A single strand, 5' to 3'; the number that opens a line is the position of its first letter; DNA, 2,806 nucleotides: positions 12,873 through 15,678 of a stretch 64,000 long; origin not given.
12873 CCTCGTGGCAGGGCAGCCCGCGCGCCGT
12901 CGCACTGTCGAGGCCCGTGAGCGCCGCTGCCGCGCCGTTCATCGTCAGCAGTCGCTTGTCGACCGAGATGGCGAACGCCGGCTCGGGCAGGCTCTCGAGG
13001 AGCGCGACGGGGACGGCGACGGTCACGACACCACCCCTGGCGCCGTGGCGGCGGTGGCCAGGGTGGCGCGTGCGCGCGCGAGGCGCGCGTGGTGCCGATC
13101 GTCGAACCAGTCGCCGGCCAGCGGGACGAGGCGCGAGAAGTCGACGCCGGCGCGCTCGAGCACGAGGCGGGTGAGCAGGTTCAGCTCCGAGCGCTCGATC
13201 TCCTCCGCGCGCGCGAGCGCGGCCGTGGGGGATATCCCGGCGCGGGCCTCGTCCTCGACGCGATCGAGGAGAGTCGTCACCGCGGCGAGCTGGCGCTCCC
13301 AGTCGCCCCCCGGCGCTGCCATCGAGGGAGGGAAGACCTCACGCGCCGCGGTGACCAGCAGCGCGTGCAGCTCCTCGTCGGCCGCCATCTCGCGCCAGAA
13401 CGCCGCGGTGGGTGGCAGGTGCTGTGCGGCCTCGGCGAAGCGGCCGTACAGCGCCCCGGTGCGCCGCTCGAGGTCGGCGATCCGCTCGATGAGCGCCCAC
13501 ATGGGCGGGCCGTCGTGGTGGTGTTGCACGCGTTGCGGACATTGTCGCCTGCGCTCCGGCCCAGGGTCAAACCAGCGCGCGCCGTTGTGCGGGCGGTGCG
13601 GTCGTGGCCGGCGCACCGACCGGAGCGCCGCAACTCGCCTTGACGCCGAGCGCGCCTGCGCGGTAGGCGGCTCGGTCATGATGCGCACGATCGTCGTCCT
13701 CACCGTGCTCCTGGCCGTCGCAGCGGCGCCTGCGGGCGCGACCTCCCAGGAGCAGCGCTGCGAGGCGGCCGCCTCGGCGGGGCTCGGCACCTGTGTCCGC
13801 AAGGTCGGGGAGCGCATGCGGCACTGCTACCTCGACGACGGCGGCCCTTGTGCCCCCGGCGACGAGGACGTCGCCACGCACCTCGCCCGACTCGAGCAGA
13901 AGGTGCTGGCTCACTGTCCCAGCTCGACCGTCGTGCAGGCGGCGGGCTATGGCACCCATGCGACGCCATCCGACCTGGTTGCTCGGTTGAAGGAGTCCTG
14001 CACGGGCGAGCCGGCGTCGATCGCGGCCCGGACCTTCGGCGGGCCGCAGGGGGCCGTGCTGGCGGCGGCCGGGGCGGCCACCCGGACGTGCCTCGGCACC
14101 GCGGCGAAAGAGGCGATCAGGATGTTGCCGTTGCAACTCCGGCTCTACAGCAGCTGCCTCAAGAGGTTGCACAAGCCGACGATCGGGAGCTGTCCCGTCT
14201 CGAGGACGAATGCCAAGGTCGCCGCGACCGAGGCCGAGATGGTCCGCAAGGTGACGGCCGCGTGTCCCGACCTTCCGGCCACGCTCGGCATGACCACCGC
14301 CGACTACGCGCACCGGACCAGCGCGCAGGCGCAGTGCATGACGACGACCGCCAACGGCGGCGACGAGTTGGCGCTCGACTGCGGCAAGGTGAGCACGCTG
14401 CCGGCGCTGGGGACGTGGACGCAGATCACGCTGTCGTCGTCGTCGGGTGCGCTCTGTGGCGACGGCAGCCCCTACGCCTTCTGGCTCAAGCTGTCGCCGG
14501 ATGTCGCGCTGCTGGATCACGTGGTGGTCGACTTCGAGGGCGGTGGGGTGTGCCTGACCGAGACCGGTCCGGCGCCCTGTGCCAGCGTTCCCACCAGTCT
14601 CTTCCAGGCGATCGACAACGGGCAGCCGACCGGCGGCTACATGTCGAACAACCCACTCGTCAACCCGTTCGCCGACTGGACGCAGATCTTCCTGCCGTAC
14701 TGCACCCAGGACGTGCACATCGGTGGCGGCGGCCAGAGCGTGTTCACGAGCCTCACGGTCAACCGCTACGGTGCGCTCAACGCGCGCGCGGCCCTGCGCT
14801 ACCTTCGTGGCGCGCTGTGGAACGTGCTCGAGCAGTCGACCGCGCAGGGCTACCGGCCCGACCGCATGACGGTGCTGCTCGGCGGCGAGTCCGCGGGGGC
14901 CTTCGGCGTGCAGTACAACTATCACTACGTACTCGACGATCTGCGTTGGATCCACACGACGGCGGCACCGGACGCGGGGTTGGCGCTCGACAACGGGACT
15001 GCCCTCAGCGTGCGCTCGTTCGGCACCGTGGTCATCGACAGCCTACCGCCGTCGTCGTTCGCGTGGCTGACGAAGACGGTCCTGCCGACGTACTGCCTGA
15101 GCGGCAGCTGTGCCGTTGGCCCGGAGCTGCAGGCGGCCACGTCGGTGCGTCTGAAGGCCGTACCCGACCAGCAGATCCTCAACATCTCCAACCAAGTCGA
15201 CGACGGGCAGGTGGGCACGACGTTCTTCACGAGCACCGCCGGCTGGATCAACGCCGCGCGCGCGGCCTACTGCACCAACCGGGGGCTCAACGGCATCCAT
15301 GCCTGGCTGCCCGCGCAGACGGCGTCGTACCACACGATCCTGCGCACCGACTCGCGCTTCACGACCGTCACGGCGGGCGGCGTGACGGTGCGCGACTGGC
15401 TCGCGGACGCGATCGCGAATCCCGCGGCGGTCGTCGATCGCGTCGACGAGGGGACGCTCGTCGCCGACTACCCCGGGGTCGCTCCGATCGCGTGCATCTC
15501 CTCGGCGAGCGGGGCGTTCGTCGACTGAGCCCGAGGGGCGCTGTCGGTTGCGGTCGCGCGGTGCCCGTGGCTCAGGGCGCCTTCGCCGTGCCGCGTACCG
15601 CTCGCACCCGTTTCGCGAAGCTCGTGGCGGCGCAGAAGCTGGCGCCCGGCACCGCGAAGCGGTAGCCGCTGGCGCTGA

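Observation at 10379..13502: Translationally coupled operon: ferritin-like protein, then a Cys-rich PAS sigma-54 activator, then a family-2 glycosyltransferase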

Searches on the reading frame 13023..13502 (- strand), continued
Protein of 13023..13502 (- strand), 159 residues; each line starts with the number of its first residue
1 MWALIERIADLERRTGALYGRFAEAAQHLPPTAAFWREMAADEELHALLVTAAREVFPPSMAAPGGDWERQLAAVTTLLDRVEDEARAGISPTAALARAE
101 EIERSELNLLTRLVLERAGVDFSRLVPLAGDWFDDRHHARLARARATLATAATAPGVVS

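Call 34: search_protein_families(library=pfam, proteins=[L002:2-673:+, L001:1088-1438:+, L001:1474-1920:+, L001:1926-2348:+, L005:8470-9633:+, L002:4381-4887:-, L002:4891-5880:-], max_evalue=0.01)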
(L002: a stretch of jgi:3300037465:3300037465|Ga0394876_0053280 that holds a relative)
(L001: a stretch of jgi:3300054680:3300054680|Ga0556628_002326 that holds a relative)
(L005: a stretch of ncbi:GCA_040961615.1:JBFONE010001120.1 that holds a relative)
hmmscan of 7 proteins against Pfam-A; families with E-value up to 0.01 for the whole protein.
L002:2-673:+ (223 aa): 1 family
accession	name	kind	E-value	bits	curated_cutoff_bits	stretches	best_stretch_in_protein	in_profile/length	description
PF03712.20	Cu2_monoox_C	-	0.0017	18.3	23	0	190-210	117-137/157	Copper type II ascorbate-dependent monooxygenase, C-terminal domain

L001:1088-1438:+ (116 aa): 1 family
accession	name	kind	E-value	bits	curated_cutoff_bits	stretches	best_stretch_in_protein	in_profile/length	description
PF00355.32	Rieske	-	4.2e-05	23.8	20.3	1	24-108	3-88/88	Rieske [2Fe-2S] domain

L001:1474-1920:+ (148 aa): 0 families

L001:1926-2348:+ (140 aa): 2 families
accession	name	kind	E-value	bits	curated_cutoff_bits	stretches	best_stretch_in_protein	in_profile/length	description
PF02082.26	Rrf2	-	2.9e-26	92.6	30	1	4-128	2-127/132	Iron-dependent Transcriptional regulator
PF22798.2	DUF5817_CT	-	0.009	16.3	29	0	27-60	17-50/54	DUF5817, C-terminal domain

L005:8470-9633:+ (387 aa): 1 family
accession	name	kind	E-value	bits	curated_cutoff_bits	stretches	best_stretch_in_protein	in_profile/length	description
PF04305.20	DUF455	-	0.0015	18.6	34.3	1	195-297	102-207/247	Protein of unknown function (DUF455)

L002:4381-4887:- (168 aa): 2 families
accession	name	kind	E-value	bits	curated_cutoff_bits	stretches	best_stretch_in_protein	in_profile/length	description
PF22113.1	Mtrc-MtrF_II-IV_dom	-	2.6e-05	24.2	30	1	61-146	8-94/176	Outer membrane cytochrome MtrC/MtrF-like, domains II/IV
PF03264.19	Cytochrom_NNT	-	3.7e-05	24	24.1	1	62-156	39-148/174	NapC/NirT cytochrome c family, N-terminal region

L002:4891-5880:- (329 aa): 3 families
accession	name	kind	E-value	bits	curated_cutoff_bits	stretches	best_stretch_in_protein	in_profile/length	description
PF13243.12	SQHop_cyclase_C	-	2.6e-08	33.7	26.1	0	57-126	215-288/319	Squalene-hopene cyclase C-terminal domain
PF13249.12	SQHop_cyclase_N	-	2.2e-07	30.8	26.2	0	224-299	3-77/291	Squalene-hopene cyclase N-terminal domain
PF07678.20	TED_complement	-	0.00021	21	22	0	61-126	75-137/312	A-macroglobulin TED domain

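Call 45: predict_structure(alignment_id=A3)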
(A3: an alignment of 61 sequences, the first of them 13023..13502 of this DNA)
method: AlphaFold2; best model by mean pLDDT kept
length: 159 residues; sequences in the alignment: 61
mean_pLDDT: 93.0   pTM: 0.87
mean pLDDT of the five models: 93.0, 91.9, 91.8, 91.2, 91.0
residues with pLDDT >= 90: 132; 70-90: 22; 50-70: 3; < 50: 2
segments of 3 or more residues with pLDDT < 50: none
pLDDT, mean of each block of 10 residues (from residue 1): 97 98 96 96 96 95 94 98 98 96 96 93 87 82 92 71
secondary structure, 60 per line:
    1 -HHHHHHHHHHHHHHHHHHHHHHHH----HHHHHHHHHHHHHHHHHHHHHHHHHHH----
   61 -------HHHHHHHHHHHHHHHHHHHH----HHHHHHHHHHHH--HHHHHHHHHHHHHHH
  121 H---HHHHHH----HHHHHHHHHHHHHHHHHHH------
elements in order: H2-25 H30-56 H68-87 H92-103 H106-121 H125-130 H135-153

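Call 48: fold_search(model_id=the predicted structure, library=pdb)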
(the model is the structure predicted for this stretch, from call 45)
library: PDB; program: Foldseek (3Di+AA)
matches with E <= 10: 373; with E <= 0.001: 0
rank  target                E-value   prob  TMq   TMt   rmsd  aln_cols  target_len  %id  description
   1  3sid_A                2.2e-01  0.97  0.53  0.48   8.4       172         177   16  Crystal structure of oxidized Symerythrin from Cyanophora paradoxa, azide adduct at 50% occupancy (released 2011-08-31)
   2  3qhb_A                3.6e-01  0.93  0.52  0.47   8.4       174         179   17  Crystal structure of oxidized Symerythrin from Cyanophora paradoxa (released 2011-05-25)
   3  1yux_A                3.9e-01  0.66  0.35  0.29  16.4       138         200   19  Mixed valant state of nigerythrin (released 2005-06-21)
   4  3np2                  4.6e-01  0.60  0.34  0.32  20.2       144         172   19  Crystal Structure of Pd(allyl)/apo-E45C/C48A-rHLFr (released 2010-12-22)
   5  3ezu                  7.9e-01  0.96  0.54  0.28   3.5       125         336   18  Crystal structure of multidomain protein of unknown function with GGDEF-domain (NP_951600.1) from GEOBACTER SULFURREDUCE (released 2008-11-18)
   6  6zvo_A                9.7e-01  0.25  0.30  0.32   9.4       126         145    8  Crystal structure of unliganded MLKL executioner domain (released 2020-12-23)
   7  3ez0_D                9.7e-01  0.14  0.26  0.21  14.8       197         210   15  Crystal structure of protein of unknown function with ferritin-like fold (YP_832262.1) from Arthrobacter sp. FB24 at 2 (released 2008-11-25)
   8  3ez0_B                1.0e+00  0.14  0.26  0.20  14.8       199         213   14  Crystal structure of protein of unknown function with ferritin-like fold (YP_832262.1) from Arthrobacter sp. FB24 at 2 (released 2008-11-25)
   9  4rc7_B                1.1e+00  0.21  0.31  0.23  11.9       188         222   17  Crystal structure of cyanobacterial aldehyde-deformylating oxygenase F86YF87Y mutant (released 2014-12-17)
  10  3vnx                  1.2e+00  0.41  0.36  0.29  17.4       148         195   20  Crystal structure of ferritin from multicellular green algae, Ulva pertusa. (released 2012-03-28)
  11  4cmy_S                1.2e+00  0.38  0.33  0.33  19.7       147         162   17  Chlorobium tepidum Ferritin (released 2014-11-26)
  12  6zvo_B                1.3e+00  0.18  0.30  0.32  10.1       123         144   10  Crystal structure of unliganded MLKL executioner domain (released 2020-12-23)
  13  9eq9                  1.4e+00  0.60  0.49  0.47  10.2       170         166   13  Iron loaded mitochondrial ferritin, anaerobic (released 2025-04-16)
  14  4itw_G                1.4e+00  0.51  0.40  0.41   8.8       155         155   15  Anaerobic crystal structure of iron soaked (75 min) ferritin from Pseudo-nitzschia multiseries (released 2013-03-20)
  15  2za6                  1.4e+00  0.28  0.33  0.31  19.8       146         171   17  recombinant horse L-chain apoferritin (released 2008-01-22)
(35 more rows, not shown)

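Call 54: find_related_loci(query=A1, collection=genome_contigs, flank=8000)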
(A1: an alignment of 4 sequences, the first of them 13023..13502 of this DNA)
Query A1 (159 aa) in genome_contigs; peptide patterns used: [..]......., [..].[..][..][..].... (x = any residue, [..] = any of these).
53 stretches matched a pattern, but none encodes a relative of the query by tblastn (E <= 1e-3).

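Call 55: find_related_loci(query=A1, collection=metagenome_contigs, flank=8000)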
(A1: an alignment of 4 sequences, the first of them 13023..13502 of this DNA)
Query A1 (159 aa) in metagenome_contigs; peptide patterns used: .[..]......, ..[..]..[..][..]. (x = any residue, [..] = any of these).
454 stretches matched a pattern; 2 encode a relative of the query (tblastn E <= 1e-3); 2 distinct loci.
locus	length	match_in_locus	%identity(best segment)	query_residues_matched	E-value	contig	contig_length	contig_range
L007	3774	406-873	50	1-156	4e-46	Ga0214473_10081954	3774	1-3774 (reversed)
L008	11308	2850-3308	49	1-153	3e-40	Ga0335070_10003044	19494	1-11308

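Call 59: search_protein_families(library=pfam, proteins=[L008:2276-2710:+, L008:5159-5917:+, L008:5928-7667:+, L008:7664-8263:+, L008:8566-9216:+, L008:1210-2433:+, L008:397-2193:-, L007:2614-3249:-, L007:2957-3706:-, L008:9561-10082:+], max_evalue=0.001)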
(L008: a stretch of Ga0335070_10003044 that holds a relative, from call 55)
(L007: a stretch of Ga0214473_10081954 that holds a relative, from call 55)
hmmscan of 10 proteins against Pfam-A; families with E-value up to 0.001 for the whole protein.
L008:2276-2710:+ (144 aa): 2 families
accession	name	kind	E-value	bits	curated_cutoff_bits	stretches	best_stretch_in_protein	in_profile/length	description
PF13442.11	Cytochrome_CBB3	-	7.8e-06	26.6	27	1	36-110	3-52/68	Cytochrome C oxidase, cbb3-type, subunit III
PF00034.26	Cytochrom_C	-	3.5e-05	25.5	21.3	1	38-100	3-60/90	Cytochrome c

L008:5159-5917:+ (252 aa): 3 families
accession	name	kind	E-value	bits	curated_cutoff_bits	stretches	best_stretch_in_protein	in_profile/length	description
PF00116.26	COX2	-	1.3e-15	57.8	22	1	141-212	42-113/120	Cytochrome C oxidase subunit II, periplasmic domain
PF13473.12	Cupredoxin_1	-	1.3e-07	32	27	1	145-218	35-104/104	Cupredoxin-like domain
PF02790.20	COX2_TM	-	0.00097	19.7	22.8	0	22-89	13-81/88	Cytochrome C oxidase subunit II, transmembrane domain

L008:5928-7667:+ (579 aa): 1 family
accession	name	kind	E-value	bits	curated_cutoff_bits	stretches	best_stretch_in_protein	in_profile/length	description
PF00115.25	COX1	-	1.8e-139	465.8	34.8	1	32-498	2-435/436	Cytochrome C and Quinol oxidase polypeptide I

L008:7664-8263:+ (199 aa): 1 family
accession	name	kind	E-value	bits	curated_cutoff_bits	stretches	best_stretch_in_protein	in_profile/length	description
PF00510.24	COX3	-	4.4e-23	82.9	23.8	1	25-197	77-254/258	Cytochrome c oxidase subunit III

L008:8566-9216:+ (216 aa): 1 family
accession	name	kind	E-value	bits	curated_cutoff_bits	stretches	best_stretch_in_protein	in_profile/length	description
PF00510.24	COX3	-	5.9e-21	75.9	23.8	1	41-215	78-255/258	Cytochrome c oxidase subunit III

L008:1210-2433:+ (407 aa): 0 families

L008:397-2193:- (598 aa): 2 families
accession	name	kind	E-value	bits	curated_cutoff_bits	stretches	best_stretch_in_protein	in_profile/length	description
PF02867.20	Ribonuc_red_lgC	-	7.5e-122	408.1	23.9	2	106-418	1-344/523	Ribonucleotide reductase, barrel domain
PF00317.26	Ribonuc_red_lgN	-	2.7e-19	69.4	28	1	25-102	3-76/77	Ribonucleotide reductase, all-alpha domain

L007:2614-3249:- (211 aa): 0 families

L007:2957-3706:- (249 aa): 1 family
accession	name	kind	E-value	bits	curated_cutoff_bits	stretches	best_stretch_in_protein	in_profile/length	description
PF01553.26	Acyltransferase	-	4e-08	33.6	23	1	20-152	2-131/132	Acyltransferase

L008:9561-10082:+ (173 aa): 2 families
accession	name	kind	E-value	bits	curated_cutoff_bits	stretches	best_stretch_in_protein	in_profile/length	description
PF18765.7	Polbeta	-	9.5e-15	55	26.9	1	88-173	3-87/93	Polymerase beta, Nucleotidyltransferase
PF01909.29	NTP_transf_2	-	2.9e-10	40.9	21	1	94-170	11-90/93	Nucleotidyltransferase domain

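Call 74: find_encoding_contigs(protein=P0016, flank=4000, max_places=3)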
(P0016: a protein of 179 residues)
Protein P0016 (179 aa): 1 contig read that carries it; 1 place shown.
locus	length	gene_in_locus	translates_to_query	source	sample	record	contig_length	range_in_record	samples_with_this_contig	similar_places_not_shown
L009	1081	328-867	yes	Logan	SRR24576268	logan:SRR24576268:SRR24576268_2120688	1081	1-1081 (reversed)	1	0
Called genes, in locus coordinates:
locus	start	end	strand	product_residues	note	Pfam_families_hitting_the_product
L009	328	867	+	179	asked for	-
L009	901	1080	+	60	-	?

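Call 75: find_encoding_contigs(protein=P0019, flank=4000, max_places=3)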
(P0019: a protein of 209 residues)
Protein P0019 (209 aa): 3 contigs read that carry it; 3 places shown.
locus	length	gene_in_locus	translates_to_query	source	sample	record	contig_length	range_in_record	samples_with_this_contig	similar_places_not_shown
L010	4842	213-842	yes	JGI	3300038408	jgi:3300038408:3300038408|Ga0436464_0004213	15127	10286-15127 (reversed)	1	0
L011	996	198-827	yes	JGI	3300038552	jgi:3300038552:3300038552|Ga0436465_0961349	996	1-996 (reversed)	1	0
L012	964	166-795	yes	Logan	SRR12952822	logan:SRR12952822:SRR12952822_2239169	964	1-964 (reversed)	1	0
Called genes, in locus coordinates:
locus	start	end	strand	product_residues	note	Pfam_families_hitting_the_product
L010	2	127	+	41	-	?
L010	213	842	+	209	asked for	-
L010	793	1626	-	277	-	PF00950:ABC-3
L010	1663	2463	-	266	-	PF00005:ABC_tran, PF02463:SMC_N (faint), PF13304:AAA_21 (weak)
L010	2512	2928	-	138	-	-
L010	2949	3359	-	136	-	PF04314:LpqE-like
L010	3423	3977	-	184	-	PF00578:AhpC-TSA, PF02630:SCO1-SenC, PF26971:TM-like_Thioredoxin-like_C (faint)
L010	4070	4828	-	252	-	PF01297:ZnuA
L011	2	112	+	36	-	?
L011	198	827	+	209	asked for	-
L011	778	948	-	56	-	PF00950:ABC-3 (weak)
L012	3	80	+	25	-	?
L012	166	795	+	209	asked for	-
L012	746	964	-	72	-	?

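Call 76: find_encoding_contigs(protein=P0020, flank=4000, max_places=3)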
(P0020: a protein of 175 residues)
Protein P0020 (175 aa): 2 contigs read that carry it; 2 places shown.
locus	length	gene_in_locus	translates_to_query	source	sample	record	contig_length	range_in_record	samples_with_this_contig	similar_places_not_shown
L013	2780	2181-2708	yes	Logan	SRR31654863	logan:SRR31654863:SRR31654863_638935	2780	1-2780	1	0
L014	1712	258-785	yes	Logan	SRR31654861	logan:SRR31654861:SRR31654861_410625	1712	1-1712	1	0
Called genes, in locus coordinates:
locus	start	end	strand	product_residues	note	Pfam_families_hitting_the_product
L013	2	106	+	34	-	?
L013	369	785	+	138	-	PF10025:DUF2267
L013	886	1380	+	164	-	-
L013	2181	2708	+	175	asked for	-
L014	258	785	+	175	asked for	-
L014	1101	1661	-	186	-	PF05239:PRC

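Call 83: search_protein_families(library=pfam, proteins=[P0048, P0095, P0100, P0106, P0121, P0125, P0133, P0145, P0030, P0054], max_evalue=0.001)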
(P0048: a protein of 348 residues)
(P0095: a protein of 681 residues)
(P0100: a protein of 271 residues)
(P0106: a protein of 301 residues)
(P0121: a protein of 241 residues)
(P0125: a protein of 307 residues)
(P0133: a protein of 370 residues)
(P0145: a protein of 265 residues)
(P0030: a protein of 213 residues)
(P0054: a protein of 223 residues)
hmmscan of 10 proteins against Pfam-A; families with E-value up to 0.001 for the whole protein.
P0048 (348 aa): 1 family
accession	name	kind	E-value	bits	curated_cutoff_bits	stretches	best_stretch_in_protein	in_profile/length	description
PF02915.23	Rubrerythrin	-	2.5e-06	28.4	22.8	0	196-251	2-61/137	Rubrerythrin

P0095 (681 aa): 8 families
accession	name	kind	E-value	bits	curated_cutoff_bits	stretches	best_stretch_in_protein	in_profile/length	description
PF23247.1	LRR_RPS2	-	5.2e-145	478.7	27.9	8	383-486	51-160/160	Plant disease resistance protein RPS2-like, leucine-rich repeats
PF12799.13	LRR_4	-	2.9e-23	81.8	27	0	361-403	1-39/44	Leucine Rich repeats (2 copies)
PF25013.1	LRR_Zer-1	-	6.4e-22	78.6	27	2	506-601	7-95/137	Zer-1-like, Leucine-rich repeats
PF23952.1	LRR_EndoS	-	1.3e-17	64.6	27.9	0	36-80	44-88/116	Endo-beta-N-acetylglucosaminidase EndoS LRR domain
PF25019.1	LRR_R13L1-DRL21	-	6.9e-09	36.1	27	0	536-601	71-126/127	R13L1/DRL21 LRRs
PF20547.3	DUF6761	-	3.3e-07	30.8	27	0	372-403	29-59/82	Family of unknown function (DUF6761)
PF23007.1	DnaA_N-like_STI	-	3e-05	24.5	27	0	342-367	6-30/86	STICHEL, DnaA_N-like alpha-beta domain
PF24393.1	Pepco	-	5.3e-05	24.1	27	0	523-568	35-82/112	Pepco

P0100 (271 aa): 1 family
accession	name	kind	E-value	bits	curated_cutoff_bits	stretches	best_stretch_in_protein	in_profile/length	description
PF14357.11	DUF4404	-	9.5e-17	61.9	27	1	188-271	2-83/83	Domain of unknown function (DUF4404)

P0106 (301 aa): 1 family
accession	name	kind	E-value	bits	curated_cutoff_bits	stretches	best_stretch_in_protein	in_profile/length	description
PF02915.23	Rubrerythrin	-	6.3e-05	23.8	22.8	1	146-253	3-120/137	Rubrerythrin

P0121 (241 aa): 1 family
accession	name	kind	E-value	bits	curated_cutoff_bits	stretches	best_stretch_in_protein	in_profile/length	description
PF02915.23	Rubrerythrin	-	0.00014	22.7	22.8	1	62-119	2-60/137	Rubrerythrin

P0125 (307 aa): 2 families
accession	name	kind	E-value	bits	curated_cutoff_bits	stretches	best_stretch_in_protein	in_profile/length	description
PF00072.30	Response_reg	-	3.1e-16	60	30.2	1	7-115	1-109/111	Response regulator receiver domain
PF02915.23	Rubrerythrin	-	0.00014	22.7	22.8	1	154-207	4-58/137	Rubrerythrin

P0133 (370 aa): 1 family
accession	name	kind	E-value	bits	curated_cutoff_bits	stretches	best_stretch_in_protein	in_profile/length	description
PF02915.23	Rubrerythrin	-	5.2e-06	27.3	22.8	0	206-261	2-61/137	Rubrerythrin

P0145 (265 aa): 1 family
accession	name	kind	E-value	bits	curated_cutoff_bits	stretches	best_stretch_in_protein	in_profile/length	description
PF02915.23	Rubrerythrin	-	0.00025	21.9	22.8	0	78-148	8-78/137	Rubrerythrin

P0030 (213 aa): 1 family
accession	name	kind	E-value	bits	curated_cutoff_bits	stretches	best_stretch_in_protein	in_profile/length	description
PF02915.23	Rubrerythrin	-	0.00021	22.1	22.8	1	57-100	6-50/137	Rubrerythrin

P0054 (223 aa): 1 family
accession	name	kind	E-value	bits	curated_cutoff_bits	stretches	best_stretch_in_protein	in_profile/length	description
PF02915.23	Rubrerythrin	-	4.4e-05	24.3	22.8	1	59-125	3-70/137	Rubrerythrin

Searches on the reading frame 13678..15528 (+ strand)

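Call 22: search_protein_families(library=pfam, proteins=[window:13678-15528:+], max_evalue=0.001)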
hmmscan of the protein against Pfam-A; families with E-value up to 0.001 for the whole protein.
window:13678-15528:+ (616 aa): 1 family
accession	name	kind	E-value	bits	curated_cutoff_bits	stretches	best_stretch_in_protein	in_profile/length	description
PF03283.19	PAE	-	1.8e-12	47.5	26.6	1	250-441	14-193/355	Pectinacetylesterase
